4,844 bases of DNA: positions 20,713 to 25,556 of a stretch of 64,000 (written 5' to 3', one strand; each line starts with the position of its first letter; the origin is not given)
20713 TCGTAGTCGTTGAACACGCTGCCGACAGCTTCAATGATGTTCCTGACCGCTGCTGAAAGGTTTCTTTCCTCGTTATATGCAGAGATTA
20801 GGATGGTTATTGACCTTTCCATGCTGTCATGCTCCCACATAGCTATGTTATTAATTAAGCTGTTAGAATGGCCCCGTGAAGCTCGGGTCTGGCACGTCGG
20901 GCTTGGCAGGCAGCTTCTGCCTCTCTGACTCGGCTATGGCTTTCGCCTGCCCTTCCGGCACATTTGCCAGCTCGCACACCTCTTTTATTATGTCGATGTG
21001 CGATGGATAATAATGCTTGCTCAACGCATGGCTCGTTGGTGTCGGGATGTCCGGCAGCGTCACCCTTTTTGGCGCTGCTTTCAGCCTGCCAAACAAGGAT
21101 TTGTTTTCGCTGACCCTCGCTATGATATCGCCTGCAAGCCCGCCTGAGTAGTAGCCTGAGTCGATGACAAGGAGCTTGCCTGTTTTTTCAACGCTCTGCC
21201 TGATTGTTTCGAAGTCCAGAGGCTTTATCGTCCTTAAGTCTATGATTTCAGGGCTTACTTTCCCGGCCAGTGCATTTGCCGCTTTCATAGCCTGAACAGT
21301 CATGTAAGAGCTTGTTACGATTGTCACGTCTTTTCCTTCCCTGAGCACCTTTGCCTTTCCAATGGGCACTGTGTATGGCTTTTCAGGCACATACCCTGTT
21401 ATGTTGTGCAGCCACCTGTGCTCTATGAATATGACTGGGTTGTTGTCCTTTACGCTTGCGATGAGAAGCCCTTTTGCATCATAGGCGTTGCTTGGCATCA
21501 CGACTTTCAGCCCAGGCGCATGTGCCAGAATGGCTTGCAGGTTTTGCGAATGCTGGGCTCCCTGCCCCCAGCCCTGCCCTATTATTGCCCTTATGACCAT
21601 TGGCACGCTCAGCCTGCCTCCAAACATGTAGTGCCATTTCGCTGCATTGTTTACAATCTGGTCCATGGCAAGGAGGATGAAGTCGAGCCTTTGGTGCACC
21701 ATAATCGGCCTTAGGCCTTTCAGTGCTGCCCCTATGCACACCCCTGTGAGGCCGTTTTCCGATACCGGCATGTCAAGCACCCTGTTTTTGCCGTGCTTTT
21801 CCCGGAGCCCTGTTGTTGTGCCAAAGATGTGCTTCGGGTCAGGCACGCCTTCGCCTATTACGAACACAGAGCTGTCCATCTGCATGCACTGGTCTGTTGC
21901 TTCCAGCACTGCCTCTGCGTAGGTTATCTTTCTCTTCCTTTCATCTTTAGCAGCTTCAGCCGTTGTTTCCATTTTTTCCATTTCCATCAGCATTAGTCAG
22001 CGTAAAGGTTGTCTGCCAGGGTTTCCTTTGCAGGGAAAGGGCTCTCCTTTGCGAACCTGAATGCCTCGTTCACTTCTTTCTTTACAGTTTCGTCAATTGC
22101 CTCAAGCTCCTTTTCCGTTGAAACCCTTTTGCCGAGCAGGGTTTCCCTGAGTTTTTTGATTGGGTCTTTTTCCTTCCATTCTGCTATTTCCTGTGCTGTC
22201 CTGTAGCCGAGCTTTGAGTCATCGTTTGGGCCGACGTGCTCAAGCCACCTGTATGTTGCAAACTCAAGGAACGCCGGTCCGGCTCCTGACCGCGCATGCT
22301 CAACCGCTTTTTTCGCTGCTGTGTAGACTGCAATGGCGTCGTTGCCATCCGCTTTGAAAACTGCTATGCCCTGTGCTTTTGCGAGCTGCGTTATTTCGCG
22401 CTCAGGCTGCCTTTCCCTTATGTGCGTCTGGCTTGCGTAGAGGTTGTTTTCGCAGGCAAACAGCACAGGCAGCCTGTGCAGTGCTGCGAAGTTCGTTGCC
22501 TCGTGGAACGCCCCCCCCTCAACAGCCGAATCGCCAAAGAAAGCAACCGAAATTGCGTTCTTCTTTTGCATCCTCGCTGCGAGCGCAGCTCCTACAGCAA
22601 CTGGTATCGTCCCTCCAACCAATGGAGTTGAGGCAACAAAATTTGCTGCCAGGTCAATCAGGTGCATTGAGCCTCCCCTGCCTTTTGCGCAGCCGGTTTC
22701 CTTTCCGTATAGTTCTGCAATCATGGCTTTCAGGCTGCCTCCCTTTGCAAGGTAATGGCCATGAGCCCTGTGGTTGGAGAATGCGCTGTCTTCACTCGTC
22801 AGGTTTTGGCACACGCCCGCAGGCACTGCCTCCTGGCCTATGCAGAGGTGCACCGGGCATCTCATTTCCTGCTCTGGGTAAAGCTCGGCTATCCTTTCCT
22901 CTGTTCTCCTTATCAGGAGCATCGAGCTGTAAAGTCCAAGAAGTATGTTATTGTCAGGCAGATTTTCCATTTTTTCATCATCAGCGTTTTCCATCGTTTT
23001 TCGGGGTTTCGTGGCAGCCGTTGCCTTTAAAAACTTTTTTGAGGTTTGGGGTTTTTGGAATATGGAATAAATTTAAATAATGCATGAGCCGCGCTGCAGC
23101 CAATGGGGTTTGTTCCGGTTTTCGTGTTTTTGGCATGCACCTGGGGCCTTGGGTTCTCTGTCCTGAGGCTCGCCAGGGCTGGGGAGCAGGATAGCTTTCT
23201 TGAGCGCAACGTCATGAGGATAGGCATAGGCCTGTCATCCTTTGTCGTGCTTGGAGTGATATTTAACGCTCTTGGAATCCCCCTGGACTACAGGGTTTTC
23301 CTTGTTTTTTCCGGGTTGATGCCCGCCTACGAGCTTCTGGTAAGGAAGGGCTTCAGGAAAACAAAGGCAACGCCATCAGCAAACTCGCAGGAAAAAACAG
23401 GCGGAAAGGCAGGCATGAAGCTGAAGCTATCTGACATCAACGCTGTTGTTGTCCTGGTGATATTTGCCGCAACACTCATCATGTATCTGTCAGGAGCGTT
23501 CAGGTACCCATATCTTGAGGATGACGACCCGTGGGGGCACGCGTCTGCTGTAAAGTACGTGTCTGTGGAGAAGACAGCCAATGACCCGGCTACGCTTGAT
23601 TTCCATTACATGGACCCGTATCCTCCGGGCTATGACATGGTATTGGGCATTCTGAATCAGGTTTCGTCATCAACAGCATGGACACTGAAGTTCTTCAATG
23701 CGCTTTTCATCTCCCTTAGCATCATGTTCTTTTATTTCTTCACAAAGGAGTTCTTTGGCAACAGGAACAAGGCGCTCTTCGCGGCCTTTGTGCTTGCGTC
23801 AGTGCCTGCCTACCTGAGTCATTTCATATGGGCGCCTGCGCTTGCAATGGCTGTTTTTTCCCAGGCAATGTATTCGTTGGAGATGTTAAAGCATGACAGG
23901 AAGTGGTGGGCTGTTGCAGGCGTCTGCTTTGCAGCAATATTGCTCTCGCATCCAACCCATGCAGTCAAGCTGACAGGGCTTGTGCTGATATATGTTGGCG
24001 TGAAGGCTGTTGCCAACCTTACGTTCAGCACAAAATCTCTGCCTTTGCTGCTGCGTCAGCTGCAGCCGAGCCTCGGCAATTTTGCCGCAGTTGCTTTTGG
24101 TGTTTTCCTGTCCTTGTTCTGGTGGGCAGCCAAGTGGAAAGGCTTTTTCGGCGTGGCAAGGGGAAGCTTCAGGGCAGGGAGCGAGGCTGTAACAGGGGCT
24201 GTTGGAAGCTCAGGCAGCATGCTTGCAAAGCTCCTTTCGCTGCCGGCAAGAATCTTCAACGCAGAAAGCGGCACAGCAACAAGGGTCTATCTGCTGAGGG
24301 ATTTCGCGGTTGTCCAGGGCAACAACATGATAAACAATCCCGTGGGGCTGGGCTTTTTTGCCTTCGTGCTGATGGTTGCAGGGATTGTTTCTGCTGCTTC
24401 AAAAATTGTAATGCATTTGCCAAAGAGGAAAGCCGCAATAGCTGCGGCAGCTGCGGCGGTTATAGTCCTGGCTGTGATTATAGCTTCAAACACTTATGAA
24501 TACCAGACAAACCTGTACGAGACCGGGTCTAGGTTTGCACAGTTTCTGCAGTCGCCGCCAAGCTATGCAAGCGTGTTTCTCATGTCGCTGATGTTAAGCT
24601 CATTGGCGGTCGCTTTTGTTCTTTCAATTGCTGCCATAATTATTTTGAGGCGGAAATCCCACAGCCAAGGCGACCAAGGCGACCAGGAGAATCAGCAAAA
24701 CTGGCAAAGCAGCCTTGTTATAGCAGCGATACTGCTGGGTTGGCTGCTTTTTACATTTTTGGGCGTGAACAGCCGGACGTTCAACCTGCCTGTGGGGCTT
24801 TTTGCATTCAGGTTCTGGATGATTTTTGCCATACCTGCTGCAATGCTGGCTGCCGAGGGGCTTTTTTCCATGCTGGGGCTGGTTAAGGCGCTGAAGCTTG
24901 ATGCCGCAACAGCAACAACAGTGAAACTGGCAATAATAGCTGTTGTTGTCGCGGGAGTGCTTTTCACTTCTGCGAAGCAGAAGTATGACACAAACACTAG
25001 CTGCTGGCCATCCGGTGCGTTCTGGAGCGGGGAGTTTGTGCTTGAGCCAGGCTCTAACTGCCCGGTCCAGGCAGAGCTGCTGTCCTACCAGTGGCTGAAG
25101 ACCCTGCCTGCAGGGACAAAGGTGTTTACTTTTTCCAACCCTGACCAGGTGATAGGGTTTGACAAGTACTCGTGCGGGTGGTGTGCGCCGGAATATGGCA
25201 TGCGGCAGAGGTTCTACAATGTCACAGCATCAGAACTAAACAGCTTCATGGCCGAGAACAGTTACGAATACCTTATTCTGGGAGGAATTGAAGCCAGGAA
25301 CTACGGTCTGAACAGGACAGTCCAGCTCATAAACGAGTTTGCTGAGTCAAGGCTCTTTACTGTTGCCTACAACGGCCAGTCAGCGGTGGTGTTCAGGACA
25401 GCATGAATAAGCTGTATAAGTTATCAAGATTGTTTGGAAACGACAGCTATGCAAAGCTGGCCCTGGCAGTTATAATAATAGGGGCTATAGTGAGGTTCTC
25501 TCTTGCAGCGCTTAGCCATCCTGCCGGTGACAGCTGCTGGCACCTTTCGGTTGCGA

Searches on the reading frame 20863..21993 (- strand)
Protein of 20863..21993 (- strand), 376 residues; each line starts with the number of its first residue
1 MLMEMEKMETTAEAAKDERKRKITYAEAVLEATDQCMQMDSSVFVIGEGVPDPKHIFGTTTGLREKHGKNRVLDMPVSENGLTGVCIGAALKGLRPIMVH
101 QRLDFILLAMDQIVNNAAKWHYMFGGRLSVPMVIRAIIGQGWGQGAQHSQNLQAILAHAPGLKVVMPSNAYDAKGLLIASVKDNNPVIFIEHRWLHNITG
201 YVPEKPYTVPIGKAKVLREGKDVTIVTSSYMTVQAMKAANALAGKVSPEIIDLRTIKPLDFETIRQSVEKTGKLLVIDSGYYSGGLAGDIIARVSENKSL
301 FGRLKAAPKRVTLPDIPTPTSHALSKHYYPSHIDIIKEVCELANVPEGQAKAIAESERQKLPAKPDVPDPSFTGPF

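Call 12: search_protein_families(library=pfam, proteins=[window:20863-21993:-], max_evalue=0.00001)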
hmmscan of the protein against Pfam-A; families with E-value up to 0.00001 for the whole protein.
window:20863-21993:- (376 aa): 2 families
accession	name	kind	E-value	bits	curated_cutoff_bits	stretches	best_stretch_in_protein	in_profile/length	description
PF02779.29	Transket_pyr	-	1.4e-34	119.6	27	1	22-193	2-169/174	Transketolase, pyrimidine binding domain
PF02780.25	Transketolase_C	-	5.1e-33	114.1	25.9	1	212-332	1-121/124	Transketolase, C-terminal domain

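Call 51: search_protein_families(library=ncbifam, proteins=[window:20863-21993:-], max_evalue=1e-20)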
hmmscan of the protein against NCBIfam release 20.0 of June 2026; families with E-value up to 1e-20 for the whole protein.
window:20863-21993:- (376 aa): 2 families
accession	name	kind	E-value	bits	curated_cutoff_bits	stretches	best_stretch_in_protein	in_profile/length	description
NF006667.0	PRK09212.1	subfamily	1.2e-95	320.2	321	1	22-342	3-322/327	pyruvate dehydrogenase complex E1 component subunit beta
NF008854.0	PRK11892.1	equivalog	5.5e-89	298.9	454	1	7-340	126-459/464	pyruvate dehydrogenase complex E1 component subunit beta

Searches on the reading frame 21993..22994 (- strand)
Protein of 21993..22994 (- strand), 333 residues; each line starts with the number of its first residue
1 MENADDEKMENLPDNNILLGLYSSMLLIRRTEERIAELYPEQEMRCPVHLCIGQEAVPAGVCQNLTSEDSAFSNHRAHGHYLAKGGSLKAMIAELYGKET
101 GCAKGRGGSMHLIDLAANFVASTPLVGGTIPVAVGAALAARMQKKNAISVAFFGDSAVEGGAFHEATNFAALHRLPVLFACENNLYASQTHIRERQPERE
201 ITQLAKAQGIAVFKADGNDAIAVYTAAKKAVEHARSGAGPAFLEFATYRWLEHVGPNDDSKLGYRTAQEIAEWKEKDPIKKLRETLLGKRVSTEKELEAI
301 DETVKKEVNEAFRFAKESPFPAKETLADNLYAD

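Call 12: search_protein_families(library=pfam, proteins=[window:21993-22994:-], max_evalue=0.00001)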
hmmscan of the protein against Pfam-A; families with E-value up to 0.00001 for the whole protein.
window:21993-22994:- (333 aa): 1 family
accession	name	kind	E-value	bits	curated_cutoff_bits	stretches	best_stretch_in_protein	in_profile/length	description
PF00676.26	E1_dh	-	2.7e-78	263.4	22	1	25-322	3-298/300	Dehydrogenase E1 component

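Call 51: search_protein_families(library=ncbifam, proteins=[window:21993-22994:-], max_evalue=1e-20)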
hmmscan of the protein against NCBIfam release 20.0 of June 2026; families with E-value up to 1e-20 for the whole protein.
window:21993-22994:- (333 aa): 2 families
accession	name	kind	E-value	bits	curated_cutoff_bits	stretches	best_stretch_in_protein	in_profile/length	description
TIGR03182.1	PDH_E1_alph_y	equivalog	3.9e-99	331.5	393.85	1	18-332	4-315/315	pyruvate dehydrogenase (acetyl-transferring) E1 component subunit alpha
TIGR03181.1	PDH_E1_alph_x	equivalog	1.7e-65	221.2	411.35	1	7-332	15-328/341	pyruvate dehydrogenase (acetyl-transferring) E1 component subunit alpha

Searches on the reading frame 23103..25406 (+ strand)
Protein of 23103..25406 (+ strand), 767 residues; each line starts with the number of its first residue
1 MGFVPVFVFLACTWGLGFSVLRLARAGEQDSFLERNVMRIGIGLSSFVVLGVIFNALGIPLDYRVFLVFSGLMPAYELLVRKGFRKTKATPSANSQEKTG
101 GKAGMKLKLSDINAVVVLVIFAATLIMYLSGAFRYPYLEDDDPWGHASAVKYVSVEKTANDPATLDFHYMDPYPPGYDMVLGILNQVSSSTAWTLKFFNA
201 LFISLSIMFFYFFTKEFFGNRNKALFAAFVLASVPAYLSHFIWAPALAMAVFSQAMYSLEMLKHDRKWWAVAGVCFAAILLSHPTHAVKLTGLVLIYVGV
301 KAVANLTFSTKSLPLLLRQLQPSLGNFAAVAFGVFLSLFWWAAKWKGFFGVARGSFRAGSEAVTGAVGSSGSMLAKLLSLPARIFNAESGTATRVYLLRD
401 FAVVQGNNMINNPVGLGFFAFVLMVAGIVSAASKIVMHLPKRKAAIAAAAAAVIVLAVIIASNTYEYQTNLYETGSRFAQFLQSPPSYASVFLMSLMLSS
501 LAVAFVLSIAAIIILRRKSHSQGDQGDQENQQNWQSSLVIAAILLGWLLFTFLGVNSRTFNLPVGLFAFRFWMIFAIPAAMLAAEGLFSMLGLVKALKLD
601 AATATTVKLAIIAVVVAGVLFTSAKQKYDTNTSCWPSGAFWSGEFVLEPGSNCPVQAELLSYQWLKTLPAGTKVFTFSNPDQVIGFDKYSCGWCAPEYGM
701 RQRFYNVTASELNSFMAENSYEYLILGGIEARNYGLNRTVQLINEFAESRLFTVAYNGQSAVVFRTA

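Call 12: search_protein_families(library=pfam, proteins=[window:23103-25406:+], max_evalue=0.00001)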
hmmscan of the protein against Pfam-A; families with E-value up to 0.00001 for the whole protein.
window:23103-25406:+ (767 aa): 1 family
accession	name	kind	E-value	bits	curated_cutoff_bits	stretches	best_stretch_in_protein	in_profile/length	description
PF20176.3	DUF6541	-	3.5e-12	45.8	29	1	44-348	31-342/646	Family of unknown function (DUF6541)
